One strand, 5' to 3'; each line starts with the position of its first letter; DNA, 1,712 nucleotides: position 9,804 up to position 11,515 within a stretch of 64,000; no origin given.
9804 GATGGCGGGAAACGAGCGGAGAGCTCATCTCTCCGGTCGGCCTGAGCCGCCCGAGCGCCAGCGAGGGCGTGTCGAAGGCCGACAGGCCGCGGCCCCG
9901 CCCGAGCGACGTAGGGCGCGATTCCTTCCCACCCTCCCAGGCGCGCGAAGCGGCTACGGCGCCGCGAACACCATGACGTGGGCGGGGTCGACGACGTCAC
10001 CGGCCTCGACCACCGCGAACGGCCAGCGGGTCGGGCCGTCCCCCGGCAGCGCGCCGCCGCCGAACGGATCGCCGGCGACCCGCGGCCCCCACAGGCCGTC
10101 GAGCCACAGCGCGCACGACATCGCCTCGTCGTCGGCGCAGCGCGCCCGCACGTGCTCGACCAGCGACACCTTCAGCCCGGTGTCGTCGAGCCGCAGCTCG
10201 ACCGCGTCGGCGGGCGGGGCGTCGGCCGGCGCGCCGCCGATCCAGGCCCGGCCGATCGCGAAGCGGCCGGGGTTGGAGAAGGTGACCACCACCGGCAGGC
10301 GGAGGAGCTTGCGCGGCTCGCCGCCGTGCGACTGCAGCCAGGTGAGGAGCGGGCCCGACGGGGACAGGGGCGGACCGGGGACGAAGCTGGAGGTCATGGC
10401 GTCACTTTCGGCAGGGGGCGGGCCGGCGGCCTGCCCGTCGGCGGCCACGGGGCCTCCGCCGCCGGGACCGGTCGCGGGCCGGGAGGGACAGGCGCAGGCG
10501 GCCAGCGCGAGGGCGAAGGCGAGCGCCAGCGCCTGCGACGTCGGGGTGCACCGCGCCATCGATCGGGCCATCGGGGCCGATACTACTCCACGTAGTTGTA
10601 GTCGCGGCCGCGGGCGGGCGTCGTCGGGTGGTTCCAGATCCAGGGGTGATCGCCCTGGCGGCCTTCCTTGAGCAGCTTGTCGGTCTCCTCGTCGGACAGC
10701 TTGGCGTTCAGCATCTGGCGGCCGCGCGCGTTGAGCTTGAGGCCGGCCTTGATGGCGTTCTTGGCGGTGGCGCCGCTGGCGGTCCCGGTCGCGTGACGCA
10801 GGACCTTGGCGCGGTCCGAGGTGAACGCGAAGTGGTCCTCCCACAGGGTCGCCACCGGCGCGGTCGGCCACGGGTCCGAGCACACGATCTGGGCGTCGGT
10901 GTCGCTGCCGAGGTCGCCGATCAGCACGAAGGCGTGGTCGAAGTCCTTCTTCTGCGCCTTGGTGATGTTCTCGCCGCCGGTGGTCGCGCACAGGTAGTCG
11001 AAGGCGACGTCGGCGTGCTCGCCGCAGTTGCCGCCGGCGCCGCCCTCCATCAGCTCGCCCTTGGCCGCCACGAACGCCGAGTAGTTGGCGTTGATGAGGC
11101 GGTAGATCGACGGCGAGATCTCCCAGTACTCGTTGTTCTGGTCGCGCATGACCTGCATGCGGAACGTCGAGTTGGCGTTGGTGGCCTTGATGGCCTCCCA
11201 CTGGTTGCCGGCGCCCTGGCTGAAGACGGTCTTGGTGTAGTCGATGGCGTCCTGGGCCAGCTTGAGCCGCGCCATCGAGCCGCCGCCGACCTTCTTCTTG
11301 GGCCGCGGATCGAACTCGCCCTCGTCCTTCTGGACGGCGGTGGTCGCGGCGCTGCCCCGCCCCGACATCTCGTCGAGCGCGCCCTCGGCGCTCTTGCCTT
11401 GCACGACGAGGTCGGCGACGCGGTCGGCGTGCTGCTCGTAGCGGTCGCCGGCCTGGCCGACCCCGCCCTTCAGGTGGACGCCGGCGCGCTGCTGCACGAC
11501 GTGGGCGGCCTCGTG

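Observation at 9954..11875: Toxin-immunity-like pair: DUF4157 zincin-domain protein with a C-terminal Cys-His-Asp module, plus a downstream lipoprotein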

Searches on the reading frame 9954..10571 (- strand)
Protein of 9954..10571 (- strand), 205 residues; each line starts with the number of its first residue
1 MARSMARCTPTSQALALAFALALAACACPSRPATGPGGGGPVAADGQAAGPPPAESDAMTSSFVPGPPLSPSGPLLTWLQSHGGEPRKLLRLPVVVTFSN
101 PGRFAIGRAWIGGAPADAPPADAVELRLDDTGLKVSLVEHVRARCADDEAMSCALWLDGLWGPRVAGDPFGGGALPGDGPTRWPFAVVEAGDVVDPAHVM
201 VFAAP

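Call 6: search_protein_families(library=pfam, proteins=[window:9954-10571:-], max_evalue=1)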
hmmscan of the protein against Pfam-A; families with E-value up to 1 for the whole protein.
window:9954-10571:- (205 aa): 1 family
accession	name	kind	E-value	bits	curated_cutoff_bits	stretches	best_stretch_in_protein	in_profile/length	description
PF13794.12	MiaE_2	-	0.22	11.7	25.2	1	117-168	115-163/185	tRNA-(MS[2]IO[6]A)-hydroxylase (MiaE)-like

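Call 7: search_protein_families(library=ncbifam, proteins=[window:9954-10571:-], max_evalue=1)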
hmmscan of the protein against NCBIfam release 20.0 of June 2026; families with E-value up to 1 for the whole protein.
window:9954-10571:- (205 aa): 2 families
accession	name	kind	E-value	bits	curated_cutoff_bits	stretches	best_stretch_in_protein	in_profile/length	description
NF037952.1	spanin2_3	subfamily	0.0021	18.1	80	1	17-49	1-34/98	bacteriophage spanin2 family protein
NF047631.1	SodCMycob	equivalog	0.47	10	230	1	12-58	12-58/236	superoxide dismutase[Cu-Zn]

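Call 22: find_homologous_proteins(query=window:9954-10571:-)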
Query window:9954-10571:- (205 aa): 20 proteins with E <= 0.001 among 6272 candidates.
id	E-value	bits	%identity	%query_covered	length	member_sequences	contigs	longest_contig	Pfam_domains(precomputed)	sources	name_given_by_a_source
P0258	6.1e-123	427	97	98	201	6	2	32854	-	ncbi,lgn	-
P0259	3.7e-53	198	70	67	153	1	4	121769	-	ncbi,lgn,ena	-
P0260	7.8e-51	191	58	88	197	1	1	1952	-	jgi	jgi:hypothetical protein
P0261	1.5e-49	187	58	75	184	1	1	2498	-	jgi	jgi:hypothetical protein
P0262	7.5e-49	184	52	90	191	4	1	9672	-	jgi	jgi:hypothetical protein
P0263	2.6e-46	176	53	93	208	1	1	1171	-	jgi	-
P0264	2.9e-46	176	62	67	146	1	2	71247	-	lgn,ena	-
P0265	5.4e-46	175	53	86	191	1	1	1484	-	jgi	jgi:hypothetical protein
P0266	8.3e-46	174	63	68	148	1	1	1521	-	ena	-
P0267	5.2e-44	169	55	87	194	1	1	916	-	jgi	jgi:hypothetical protein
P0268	1.0e-43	168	61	68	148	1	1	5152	-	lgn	-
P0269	2.0e-43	167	61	67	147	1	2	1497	-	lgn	-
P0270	2.6e-43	166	61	62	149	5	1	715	-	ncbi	-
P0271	6.6e-43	165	58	67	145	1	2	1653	-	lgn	-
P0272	5.0e-25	106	48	66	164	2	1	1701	-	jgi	-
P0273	1.0e-20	92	49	52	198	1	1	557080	-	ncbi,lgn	-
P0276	9.2e-18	83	43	57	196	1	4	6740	-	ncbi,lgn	-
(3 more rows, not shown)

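Call 54: predict_structure(alignment_id=A3)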
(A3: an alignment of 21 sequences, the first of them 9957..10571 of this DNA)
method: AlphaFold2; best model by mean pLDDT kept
length: 205 residues; sequences in the alignment: 21
mean_pLDDT: 75.3   pTM: 0.65
mean pLDDT of the five models: 75.3, 75.3, 74.6, 74.1, 73.1
residues with pLDDT >= 90: 99; 70-90: 30; 50-70: 24; < 50: 52
segments of 3 or more residues with pLDDT < 50: 1-9, 13-41, 55-58, 171-173
pLDDT, mean of each block of 10 residues (from residue 1): 45 42 43 42 51 51 87 94 87 95 87 94 95 92 87 95 72 53 93 92 87
secondary structure, 60 per line:
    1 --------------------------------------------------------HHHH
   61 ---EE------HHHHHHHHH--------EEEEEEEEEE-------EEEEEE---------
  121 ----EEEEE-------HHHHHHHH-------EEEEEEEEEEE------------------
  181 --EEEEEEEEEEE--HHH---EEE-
elements in order: H57-60 H72-80 E89-98 E106-111 E125-129 H137-144 E152-162 E183-193 E202-204

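Call 66: find_encoding_contigs(protein=P0273, flank=6000, max_places=2)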
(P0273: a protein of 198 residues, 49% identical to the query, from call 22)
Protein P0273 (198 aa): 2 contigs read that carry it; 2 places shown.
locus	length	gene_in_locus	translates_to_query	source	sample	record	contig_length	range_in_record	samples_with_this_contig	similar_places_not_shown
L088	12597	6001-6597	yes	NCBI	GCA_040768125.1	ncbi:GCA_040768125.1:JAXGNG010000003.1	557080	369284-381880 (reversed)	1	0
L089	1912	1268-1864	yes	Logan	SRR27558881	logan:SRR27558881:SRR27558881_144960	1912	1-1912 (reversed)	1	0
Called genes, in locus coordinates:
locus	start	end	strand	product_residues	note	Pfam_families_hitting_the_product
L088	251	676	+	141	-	PF05973:Gp49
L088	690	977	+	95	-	PF13744:HTH_37 (weak)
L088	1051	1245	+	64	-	PF09957:VapB_antitoxin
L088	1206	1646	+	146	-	PF01850:PIN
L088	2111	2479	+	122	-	PF09858:DUF2085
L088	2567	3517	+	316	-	PF01636:APH, PF01633:Choline_kinase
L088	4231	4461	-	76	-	-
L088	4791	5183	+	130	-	PF00839:Cys_rich_FGFR (weak)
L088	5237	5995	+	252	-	-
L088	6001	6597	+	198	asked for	-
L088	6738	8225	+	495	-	-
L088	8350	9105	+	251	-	PF00753:Lactamase_B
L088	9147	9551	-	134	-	PF13470:PIN_3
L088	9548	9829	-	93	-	PF02604:PhdYeFM_antitox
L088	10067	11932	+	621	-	PF02550:AcetylCoA_hydro, PF13336:AcetylCoA_hyd_C, PF13302:Acetyltransf_3 (weak), PF00583:Acetyltransf_1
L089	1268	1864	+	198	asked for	-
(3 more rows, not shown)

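Call 67: find_encoding_contigs(protein=P0276, flank=6000, max_places=2)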
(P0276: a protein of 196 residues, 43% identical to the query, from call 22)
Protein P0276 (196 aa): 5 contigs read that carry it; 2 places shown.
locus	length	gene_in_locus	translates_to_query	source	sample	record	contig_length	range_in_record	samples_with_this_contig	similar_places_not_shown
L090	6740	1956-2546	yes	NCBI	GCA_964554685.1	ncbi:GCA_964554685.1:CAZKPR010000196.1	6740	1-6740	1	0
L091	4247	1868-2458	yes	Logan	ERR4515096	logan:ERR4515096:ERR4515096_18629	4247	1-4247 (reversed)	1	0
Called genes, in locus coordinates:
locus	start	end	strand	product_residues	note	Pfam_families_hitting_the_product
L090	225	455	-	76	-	-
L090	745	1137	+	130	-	PF00839:Cys_rich_FGFR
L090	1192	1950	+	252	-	-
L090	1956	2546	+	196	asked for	-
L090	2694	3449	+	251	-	PF00753:Lactamase_B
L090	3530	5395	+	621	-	PF02550:AcetylCoA_hydro, PF13336:AcetylCoA_hyd_C, PF13302:Acetyltransf_3 (weak), PF00583:Acetyltransf_1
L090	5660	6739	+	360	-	?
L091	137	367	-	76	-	-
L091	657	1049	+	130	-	PF00839:Cys_rich_FGFR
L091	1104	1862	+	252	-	-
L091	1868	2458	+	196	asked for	-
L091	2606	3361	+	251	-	PF00753:Lactamase_B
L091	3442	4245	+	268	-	?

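Call 79: search_protein_families(library=padloc, proteins=[window:9954-10571:-], max_evalue=0.01)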
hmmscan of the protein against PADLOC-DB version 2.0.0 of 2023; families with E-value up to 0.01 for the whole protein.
window:9954-10571:- (205 aa): 0 families

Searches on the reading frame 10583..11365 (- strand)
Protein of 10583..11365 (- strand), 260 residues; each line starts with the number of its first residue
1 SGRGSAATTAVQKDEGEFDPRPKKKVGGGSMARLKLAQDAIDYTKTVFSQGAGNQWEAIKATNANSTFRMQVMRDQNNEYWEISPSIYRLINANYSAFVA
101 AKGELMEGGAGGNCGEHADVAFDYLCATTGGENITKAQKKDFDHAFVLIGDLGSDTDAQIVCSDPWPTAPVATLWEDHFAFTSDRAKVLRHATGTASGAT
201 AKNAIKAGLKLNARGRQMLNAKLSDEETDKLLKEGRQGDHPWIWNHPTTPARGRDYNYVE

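Call 17: search_protein_representatives(protein=window:10583-11365:-)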
Query: 260 residues. Proteins with E-value up to 0.001 (for the whole library): 237; up to 1e-10: 117; up to 1e-30: 63. The best 150 are listed.
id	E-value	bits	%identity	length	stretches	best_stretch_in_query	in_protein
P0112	7.7e-83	293.9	56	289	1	22-249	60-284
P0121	1.3e-68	247.2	51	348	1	14-259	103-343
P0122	1.4e-68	247.2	51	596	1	19-258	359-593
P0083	5.7e-66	238.6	49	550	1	19-258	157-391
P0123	6.6e-66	238.4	52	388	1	19-258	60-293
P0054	1.1e-65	237.7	50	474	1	22-256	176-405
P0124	1.7e-65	237.1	54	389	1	18-260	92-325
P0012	2.8e-63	229.8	52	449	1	23-258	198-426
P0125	4.1e-63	229.3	50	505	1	20-259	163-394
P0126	3.7e-62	226.2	50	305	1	13-258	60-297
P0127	1.2e-61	224.5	47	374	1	15-256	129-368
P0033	1.5e-61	224.2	50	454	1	19-258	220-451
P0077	4.8e-61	222.5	46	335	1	4-258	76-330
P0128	8.2e-61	221.7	48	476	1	21-258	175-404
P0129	8.1e-60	218.5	50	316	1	22-259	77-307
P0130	4.5e-58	212.7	46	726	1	21-259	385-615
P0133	3.1e-55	203.5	48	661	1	20-258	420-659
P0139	3.4e-52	193.5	48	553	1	21-258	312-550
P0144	8.9e-51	188.8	44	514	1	22-259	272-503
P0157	7.8e-40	153.0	44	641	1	16-235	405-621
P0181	2.6e-24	102.1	35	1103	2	21-225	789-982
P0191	2.7e-19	85.7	35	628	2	23-215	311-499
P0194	1.3e-17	80.1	30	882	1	22-245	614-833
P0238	6.8e-09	51.6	36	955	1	32-182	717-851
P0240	8.1e-09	51.3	43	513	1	105-177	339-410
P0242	1.0e-08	51.0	34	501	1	31-188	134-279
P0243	1.2e-08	50.8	34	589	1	31-188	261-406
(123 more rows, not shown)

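Call 18: search_protein_families(library=pfam, proteins=[P0181, P0194, P0238, P0130, P0122, P0133, P0157, P0139, P0191, P0243], max_evalue=0.01)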
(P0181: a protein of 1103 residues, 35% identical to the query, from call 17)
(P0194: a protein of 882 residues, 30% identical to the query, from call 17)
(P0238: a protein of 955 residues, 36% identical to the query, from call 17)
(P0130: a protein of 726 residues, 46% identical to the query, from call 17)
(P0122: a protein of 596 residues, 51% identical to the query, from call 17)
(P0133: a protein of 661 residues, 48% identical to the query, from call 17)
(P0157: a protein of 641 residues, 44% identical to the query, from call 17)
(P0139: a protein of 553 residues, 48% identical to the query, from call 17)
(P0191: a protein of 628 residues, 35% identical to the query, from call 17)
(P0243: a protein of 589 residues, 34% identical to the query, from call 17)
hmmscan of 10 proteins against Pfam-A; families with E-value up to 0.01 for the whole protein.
P0181 (1103 aa): 1 family
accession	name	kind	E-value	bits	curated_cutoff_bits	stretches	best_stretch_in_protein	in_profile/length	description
PF15644.12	Gln_amidase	-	0.00028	22.4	24.1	1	617-696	31-112/114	Papain fold toxin 1, glutamine deamidase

P0194 (882 aa): 0 families

P0238 (955 aa): 1 family
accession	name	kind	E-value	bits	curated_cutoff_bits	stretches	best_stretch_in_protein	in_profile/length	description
PF18807.6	TTc_toxin_rep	-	0.0016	18.7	29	1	411-453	1-45/45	Tripartite Tc toxins repeat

P0130 (726 aa): 3 families
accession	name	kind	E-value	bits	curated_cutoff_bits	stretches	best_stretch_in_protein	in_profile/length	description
PF13699.11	eCIS_core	-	1.4e-31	109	22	1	295-372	1-78/79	eCIS core domain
PF00691.25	OmpA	-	3e-20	72.8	27.2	1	623-717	2-98/98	OmpA family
PF05359.17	DUF748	-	2e-05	23.3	50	1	617-669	877-930/1037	Domain of Unknown Function (DUF748)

P0122 (596 aa): 0 families

P0133 (661 aa): 1 family
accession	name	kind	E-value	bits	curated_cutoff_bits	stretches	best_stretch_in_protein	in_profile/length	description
PF13699.11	eCIS_core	-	1.1e-32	112.5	22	1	254-331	1-78/79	eCIS core domain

P0157 (641 aa): 1 family
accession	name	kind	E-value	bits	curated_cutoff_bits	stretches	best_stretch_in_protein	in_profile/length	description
PF13699.11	eCIS_core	-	1.5e-31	108.9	22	1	146-223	1-78/79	eCIS core domain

P0139 (553 aa): 1 family
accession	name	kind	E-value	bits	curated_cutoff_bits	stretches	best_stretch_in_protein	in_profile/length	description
PF13699.11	eCIS_core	-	1.6e-32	112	22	1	149-226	1-78/79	eCIS core domain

P0191 (628 aa): 0 families

P0243 (589 aa): 1 family
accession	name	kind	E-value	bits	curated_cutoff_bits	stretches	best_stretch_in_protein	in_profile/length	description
PF13699.11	eCIS_core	-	4e-26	91.4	22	1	68-141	1-78/79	eCIS core domain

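Call 58: search_protein_families(library=pfam, alignment_id=A2, max_evalue=1)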
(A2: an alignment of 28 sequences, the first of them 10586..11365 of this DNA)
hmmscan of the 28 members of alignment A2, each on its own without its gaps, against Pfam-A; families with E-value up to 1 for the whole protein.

A. member 1, window:10586-11365:- (260 aa): 1 family
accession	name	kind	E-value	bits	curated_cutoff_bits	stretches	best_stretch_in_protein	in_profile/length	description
PF15519.11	RBM39linker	-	0.13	13.4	23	1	207-228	7-28/81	linker between RRM2 and RRM3 domains in RBM39 protein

B. families by the number of members that match (of 28 scanned): 6 families
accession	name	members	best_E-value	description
PF07609.16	DUF1572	1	0.057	Protein of unknown function (DUF1572)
PF01841.26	Transglut_core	1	0.059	Transglutaminase-like superfamily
PF15519.11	RBM39linker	1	0.13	linker between RRM2 and RRM3 domains in RBM39 protein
PF09015.16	NgoMIV_restric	1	0.16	NgoMIV restriction enzyme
PF08127.18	Propeptide_C1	1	0.16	Peptidase family C1 propeptide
PF12878.12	SICA_beta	1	0.33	SICA extracellular beta domain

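Call 61: search_solved_structures(query=A2, max_evalue=10, show_alignments=4)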
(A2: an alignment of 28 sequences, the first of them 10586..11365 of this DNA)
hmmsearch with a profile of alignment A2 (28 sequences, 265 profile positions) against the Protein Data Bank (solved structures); distinct sequences matched with E-value up to 10: 1.
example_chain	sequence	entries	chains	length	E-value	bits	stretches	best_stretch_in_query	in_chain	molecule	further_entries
9oar_H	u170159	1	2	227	0.6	12.8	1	73-114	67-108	G001-179 Fab heavy chain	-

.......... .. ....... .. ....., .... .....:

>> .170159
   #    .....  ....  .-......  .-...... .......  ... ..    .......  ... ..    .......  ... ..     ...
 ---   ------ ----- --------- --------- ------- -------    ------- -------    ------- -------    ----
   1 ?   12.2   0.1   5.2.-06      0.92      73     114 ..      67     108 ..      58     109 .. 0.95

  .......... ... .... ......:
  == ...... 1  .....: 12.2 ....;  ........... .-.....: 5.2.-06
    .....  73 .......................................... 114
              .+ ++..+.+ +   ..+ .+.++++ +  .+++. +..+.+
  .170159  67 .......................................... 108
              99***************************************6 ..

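Call 83: search_protein_families(library=ncbifam, proteins=[P0238, P0240, P0181, P0194, P0191, P0122, P0144, P0242], max_evalue=0.01)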
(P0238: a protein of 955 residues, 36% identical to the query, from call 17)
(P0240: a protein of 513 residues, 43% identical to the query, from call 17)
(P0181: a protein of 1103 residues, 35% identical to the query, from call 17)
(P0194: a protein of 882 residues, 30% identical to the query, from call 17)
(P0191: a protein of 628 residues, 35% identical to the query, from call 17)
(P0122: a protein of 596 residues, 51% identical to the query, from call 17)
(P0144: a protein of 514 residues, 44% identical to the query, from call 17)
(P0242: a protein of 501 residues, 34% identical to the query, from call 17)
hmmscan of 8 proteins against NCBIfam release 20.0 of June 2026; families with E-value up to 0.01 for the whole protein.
P0238 (955 aa): 3 families
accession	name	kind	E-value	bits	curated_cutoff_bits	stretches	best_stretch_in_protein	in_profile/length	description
TIGR03696.1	Rhs_assc_core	domain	6.9e-24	84.2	32.5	1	585-665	1-76/76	RHS repeat-associated core domain-containing protein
NF041261.1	RHS_core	equivalog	1.8e-08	32.7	2000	1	604-665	1200-1261/1261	RHS element core protein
NF041338.2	XopE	subfamily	0.0014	17.9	400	1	713-838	89-215/358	XopE/AvrPphe family type III secretion system effector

P0240 (513 aa): 2 families
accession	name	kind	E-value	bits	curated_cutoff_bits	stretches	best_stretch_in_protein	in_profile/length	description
TIGR03696.1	Rhs_assc_core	domain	1e-21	77.2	32.5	1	153-233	1-76/76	RHS repeat-associated core domain-containing protein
NF041261.1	RHS_core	equivalog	0.00054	17.9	2000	1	133-233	1164-1261/1261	RHS element core protein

P0181 (1103 aa): 0 families

P0194 (882 aa): 0 families

P0191 (628 aa): 0 families

P0122 (596 aa): 0 families

P0144 (514 aa): 1 family
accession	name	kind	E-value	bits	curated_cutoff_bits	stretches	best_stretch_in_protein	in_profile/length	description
NF041338.2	XopE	subfamily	0.0022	17.2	400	1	282-421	95-223/358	XopE/AvrPphe family type III secretion system effector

P0242 (501 aa): 0 families

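Call 86: find_encoding_contigs(protein=P0238, flank=5000, max_places=3)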
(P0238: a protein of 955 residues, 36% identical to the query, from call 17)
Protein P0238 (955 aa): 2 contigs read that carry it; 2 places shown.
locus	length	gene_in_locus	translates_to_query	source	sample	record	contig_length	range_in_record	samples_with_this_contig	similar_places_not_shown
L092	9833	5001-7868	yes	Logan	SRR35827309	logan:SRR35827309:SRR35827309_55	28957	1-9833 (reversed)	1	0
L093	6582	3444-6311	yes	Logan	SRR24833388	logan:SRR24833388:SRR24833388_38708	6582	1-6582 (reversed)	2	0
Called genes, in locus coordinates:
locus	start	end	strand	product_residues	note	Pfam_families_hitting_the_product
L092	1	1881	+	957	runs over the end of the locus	PF18807:TTc_toxin_rep, PF04488:Gly_transf_sug, PF12919:TcdA_TcdB (weak)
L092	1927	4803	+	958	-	PF03421:Acetyltransf_14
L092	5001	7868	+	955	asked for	-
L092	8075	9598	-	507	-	PF05681:Fumerase, PF05683:Fumerase_C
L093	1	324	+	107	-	?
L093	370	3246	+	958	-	PF03421:Acetyltransf_14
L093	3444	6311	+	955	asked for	-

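Call 87: find_encoding_contigs(protein=P0240, flank=4000, max_places=3)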
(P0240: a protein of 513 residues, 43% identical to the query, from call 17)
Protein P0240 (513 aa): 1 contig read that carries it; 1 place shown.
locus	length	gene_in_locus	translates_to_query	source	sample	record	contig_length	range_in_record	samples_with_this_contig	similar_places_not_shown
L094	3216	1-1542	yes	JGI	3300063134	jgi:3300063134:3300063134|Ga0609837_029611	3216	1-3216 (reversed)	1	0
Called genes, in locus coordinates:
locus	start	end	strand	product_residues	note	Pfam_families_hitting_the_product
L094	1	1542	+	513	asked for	?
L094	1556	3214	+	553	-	?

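Call 88: find_encoding_contigs(protein=P0181, flank=5000, max_places=2)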
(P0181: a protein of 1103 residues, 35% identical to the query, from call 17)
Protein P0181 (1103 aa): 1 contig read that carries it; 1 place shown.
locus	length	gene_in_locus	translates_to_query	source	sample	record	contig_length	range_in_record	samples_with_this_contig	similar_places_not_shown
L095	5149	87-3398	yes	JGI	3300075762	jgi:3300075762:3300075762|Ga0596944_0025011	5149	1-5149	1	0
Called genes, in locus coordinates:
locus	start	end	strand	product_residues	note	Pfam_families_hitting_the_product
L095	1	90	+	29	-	?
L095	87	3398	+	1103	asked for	PF15644:Gln_amidase (faint)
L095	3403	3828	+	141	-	-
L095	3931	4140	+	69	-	PF13546:DDE_5 (weak)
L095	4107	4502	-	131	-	-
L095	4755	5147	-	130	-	?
